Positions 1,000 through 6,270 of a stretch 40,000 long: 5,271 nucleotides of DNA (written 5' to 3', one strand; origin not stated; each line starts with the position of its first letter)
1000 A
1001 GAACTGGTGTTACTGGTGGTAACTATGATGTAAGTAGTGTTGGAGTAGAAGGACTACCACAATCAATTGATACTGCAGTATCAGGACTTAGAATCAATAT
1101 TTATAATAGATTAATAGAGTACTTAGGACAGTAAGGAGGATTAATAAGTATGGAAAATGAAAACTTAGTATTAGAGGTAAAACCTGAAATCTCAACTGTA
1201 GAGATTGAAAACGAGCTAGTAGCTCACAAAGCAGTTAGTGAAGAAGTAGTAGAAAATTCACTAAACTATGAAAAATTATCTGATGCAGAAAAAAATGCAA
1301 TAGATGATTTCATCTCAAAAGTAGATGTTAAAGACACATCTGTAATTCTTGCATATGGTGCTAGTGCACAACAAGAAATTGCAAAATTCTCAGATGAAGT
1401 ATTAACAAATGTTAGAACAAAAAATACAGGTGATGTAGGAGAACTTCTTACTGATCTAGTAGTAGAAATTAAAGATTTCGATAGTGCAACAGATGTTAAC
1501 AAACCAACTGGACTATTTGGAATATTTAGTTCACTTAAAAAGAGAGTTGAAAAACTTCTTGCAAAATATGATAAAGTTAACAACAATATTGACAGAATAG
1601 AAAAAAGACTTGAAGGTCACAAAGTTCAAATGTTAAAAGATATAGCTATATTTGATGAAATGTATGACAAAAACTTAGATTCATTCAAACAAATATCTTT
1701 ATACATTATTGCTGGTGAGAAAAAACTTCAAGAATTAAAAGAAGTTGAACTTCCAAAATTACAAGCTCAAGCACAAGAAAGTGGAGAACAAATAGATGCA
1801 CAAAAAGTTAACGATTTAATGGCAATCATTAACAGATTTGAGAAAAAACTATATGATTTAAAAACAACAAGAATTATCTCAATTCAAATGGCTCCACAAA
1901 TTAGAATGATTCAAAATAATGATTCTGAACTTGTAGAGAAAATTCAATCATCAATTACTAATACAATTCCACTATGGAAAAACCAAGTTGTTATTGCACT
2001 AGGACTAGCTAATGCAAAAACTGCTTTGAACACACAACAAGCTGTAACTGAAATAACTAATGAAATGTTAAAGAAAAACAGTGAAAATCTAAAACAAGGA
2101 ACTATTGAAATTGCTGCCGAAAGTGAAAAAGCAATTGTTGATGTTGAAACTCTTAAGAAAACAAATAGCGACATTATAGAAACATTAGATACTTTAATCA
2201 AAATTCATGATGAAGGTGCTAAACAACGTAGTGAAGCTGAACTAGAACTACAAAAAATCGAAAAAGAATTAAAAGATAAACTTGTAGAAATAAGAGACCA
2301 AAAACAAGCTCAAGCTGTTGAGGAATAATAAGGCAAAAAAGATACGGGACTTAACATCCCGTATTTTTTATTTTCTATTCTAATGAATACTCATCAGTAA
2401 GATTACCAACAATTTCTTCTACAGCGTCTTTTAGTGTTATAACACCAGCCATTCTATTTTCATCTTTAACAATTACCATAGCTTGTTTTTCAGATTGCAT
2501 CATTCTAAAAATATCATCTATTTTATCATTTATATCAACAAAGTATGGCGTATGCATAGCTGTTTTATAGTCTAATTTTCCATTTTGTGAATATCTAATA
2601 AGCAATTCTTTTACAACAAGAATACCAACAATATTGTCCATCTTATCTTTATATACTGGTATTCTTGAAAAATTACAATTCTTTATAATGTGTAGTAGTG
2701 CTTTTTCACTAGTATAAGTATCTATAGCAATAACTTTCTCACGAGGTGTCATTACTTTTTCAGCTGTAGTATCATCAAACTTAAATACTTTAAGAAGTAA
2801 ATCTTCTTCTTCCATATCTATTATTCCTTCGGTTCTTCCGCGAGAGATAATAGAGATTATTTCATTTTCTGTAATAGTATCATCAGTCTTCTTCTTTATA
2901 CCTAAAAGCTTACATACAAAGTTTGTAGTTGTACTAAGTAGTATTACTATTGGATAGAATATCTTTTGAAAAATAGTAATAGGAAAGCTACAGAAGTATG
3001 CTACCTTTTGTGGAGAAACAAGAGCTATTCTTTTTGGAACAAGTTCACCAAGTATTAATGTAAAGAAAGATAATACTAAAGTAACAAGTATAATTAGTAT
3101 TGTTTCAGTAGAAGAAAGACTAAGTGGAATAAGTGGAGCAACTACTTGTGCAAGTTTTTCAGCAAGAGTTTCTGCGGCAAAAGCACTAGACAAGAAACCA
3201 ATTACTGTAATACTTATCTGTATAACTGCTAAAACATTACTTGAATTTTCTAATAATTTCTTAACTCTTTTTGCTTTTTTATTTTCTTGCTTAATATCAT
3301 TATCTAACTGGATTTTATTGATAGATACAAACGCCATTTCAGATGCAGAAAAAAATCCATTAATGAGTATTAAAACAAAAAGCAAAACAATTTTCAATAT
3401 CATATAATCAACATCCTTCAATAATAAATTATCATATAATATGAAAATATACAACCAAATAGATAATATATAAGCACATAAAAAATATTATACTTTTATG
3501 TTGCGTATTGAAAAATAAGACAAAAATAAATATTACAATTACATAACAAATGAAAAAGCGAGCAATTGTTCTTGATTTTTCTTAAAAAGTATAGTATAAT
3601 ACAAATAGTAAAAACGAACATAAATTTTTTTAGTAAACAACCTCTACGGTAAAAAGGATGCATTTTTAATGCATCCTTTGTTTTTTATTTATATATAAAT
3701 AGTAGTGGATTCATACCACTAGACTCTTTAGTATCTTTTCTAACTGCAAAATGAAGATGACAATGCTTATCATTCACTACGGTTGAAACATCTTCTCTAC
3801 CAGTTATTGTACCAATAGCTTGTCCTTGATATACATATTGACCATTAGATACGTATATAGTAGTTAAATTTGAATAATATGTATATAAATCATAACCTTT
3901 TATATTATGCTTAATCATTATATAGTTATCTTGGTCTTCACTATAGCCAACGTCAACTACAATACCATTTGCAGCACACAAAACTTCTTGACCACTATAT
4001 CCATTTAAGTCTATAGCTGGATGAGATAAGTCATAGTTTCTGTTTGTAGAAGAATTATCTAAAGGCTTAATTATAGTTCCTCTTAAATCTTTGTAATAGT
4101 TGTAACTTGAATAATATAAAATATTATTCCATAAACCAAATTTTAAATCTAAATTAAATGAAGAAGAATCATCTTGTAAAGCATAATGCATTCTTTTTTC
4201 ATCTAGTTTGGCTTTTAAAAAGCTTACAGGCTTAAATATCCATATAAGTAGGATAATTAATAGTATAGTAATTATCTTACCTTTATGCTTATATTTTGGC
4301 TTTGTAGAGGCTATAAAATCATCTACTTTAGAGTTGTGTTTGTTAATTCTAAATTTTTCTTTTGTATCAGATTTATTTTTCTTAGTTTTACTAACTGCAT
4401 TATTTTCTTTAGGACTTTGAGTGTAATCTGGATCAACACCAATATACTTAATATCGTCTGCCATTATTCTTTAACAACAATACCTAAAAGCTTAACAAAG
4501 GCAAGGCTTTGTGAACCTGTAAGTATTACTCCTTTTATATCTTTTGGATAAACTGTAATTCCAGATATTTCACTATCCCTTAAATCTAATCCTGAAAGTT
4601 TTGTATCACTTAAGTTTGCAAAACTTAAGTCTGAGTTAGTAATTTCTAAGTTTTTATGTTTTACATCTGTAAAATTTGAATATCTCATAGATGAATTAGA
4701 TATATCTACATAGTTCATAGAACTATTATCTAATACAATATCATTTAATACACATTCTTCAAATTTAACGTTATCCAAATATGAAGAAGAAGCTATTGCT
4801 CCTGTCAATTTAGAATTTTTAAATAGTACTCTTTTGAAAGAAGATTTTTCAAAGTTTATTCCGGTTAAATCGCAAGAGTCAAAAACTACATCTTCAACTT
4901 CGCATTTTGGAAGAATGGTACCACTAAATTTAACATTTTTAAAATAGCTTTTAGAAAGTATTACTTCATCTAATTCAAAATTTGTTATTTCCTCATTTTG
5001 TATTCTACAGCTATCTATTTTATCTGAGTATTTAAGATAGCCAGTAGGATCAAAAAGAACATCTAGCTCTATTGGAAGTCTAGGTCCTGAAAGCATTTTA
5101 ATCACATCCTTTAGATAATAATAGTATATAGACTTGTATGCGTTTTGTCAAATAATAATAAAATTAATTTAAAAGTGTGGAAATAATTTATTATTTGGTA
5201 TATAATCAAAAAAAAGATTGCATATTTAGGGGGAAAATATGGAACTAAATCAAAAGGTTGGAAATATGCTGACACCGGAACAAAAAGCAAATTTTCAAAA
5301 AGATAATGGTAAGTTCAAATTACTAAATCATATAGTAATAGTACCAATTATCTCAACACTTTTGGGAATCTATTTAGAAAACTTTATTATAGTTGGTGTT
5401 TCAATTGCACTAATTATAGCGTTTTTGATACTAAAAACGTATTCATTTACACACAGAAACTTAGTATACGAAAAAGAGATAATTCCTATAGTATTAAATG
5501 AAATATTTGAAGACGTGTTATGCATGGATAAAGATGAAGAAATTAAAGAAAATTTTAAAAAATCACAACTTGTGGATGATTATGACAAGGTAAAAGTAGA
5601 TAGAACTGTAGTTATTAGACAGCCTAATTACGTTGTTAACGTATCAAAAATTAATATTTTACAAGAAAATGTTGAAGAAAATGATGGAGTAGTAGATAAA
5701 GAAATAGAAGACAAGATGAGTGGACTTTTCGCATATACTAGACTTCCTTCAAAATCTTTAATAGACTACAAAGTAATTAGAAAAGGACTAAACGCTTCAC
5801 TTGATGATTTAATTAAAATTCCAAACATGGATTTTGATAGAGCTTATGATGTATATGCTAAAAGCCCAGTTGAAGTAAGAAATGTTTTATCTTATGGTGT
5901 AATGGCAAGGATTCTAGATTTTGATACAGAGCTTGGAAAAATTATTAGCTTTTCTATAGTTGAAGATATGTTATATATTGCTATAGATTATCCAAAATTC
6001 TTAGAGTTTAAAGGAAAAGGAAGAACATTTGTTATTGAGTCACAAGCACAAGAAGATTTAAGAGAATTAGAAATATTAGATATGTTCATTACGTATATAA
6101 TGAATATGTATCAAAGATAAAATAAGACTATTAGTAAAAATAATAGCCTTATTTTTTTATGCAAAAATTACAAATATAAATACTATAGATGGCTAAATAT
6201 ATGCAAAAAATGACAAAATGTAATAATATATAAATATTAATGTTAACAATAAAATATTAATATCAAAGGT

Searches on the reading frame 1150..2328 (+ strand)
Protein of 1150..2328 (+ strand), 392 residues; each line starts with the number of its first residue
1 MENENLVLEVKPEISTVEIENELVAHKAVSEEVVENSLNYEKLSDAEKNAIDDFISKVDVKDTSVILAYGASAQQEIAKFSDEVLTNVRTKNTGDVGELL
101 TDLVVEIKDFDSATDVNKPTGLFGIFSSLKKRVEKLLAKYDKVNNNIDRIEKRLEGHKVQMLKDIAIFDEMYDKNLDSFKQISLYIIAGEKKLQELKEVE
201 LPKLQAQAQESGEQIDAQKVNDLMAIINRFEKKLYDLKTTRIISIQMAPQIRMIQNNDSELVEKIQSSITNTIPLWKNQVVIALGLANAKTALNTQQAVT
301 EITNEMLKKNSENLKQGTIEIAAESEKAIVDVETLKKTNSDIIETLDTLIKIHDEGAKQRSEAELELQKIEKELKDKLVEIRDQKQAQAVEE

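Call 30: search_protein_families(library=pfam, proteins=[window:1150-2328:+], max_evalue=0.001)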
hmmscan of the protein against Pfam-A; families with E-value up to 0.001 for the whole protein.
window:1150-2328:+ (392 aa): 1 family
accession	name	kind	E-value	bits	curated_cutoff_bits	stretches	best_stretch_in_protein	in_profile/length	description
PF05816.16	TelA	-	1.3e-118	396.3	30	1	51-379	1-331/332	Toxic anion resistance protein (TelA)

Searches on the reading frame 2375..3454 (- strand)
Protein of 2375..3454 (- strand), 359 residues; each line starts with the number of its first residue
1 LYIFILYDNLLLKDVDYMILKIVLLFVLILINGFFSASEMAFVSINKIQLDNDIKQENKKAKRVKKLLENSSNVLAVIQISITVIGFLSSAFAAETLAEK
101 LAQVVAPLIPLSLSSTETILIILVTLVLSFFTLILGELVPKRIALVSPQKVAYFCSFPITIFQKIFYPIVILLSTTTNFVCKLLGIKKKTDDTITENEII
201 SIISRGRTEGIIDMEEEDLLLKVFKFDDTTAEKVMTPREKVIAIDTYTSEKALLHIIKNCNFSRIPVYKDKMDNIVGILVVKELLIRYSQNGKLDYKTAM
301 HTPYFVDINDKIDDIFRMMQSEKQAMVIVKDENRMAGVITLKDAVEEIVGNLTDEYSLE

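Call 30: search_protein_families(library=pfam, proteins=[window:2375-3454:-], max_evalue=0.001)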
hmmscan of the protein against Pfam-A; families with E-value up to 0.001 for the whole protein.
window:2375-3454:- (359 aa): 2 families
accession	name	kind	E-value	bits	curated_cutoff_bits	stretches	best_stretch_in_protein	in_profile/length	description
PF01595.25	CNNM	-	1.2e-48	165.6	28.4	1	24-216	2-181/181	Cyclin M transmembrane N-terminal domain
PF00571.33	CBS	-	2.1e-12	47.6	24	1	300-349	5-56/57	CBS domain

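Call 48: search_protein_families(library=ncbifam, proteins=[window:2375-3454:-], max_evalue=0.001)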
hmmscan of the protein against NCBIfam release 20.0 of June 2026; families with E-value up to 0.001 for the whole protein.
window:2375-3454:- (359 aa): 6 families
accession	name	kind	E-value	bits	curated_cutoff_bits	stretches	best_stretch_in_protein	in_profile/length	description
TIGR03520.1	GldE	subfamily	3.8e-53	181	376.05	1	25-357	1-319/408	gliding motility-associated protein GldE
NF052568.1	PolamExpPaeASal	equivalog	5e-49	167.3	500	1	20-355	3-339/424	polyamine export protein PaeA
NF008604.1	PRK11573.1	equivalog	2.5e-43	148.5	475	1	22-356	10-333/428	hypothetical protein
NF011675.0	PRK15094.1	equivalog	1.3e-16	60.8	379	1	193-357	31-197/292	CNNM family magnesium/cobalt transport protein CorC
NF053603.1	HhpR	exception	1.6e-06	27.5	520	1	233-347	5-116/282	CBS domain-containing high hydrostatic pressure regulator HhpR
TIGR01302.1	IMP_dehydrog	equivalog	1.4e-05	24.2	481.5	1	192-346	43-198/450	IMP dehydrogenase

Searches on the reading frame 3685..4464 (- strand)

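Call 30: search_protein_families(library=pfam, proteins=[window:3685-4464:-], max_evalue=0.001)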
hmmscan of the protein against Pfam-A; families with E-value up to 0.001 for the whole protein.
window:3685-4464:- (259 aa): 1 family
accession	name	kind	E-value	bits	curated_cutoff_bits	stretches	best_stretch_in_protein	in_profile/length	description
PF01551.29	Peptidase_M23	-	2.9e-18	66.3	28.7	1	148-246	3-92/96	Peptidase family M23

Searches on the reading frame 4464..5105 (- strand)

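Call 30: search_protein_families(library=pfam, proteins=[window:4464-5105:-], max_evalue=0.001)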
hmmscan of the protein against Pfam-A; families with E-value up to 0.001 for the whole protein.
window:4464-5105:- (213 aa): 4 families
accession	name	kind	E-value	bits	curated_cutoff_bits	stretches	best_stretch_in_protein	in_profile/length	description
PF13599.13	Pentapeptide_4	-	9.5e-25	86.9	38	2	32-103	5-76/78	Pentapeptide repeat region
PF00805.28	Pentapeptide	-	3.8e-20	71.5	20.2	3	54-91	2-39/40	Pentapeptide repeats (8 copies)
PF13576.12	Pentapeptide_3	-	6e-09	36.4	27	0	55-98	1-47/48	Pentapeptide repeats (9 copies)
PF23894.2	LD_SV2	-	8.5e-05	23.3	29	0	41-116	13-83/92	SV2A/B/C luminal domain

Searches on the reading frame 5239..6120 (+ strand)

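Call 4: search_protein_families(library=pfam, proteins=[window:5239-6120:+], max_evalue=0.01)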
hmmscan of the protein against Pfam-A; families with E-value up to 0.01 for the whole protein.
window:5239-6120:+ (293 aa): 1 family
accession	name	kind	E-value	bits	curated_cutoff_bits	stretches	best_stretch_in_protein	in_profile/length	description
PF11335.13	DUF3137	-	7e-14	52.3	26.1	1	174-277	17-127/139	Protein of unknown function (DUF3137)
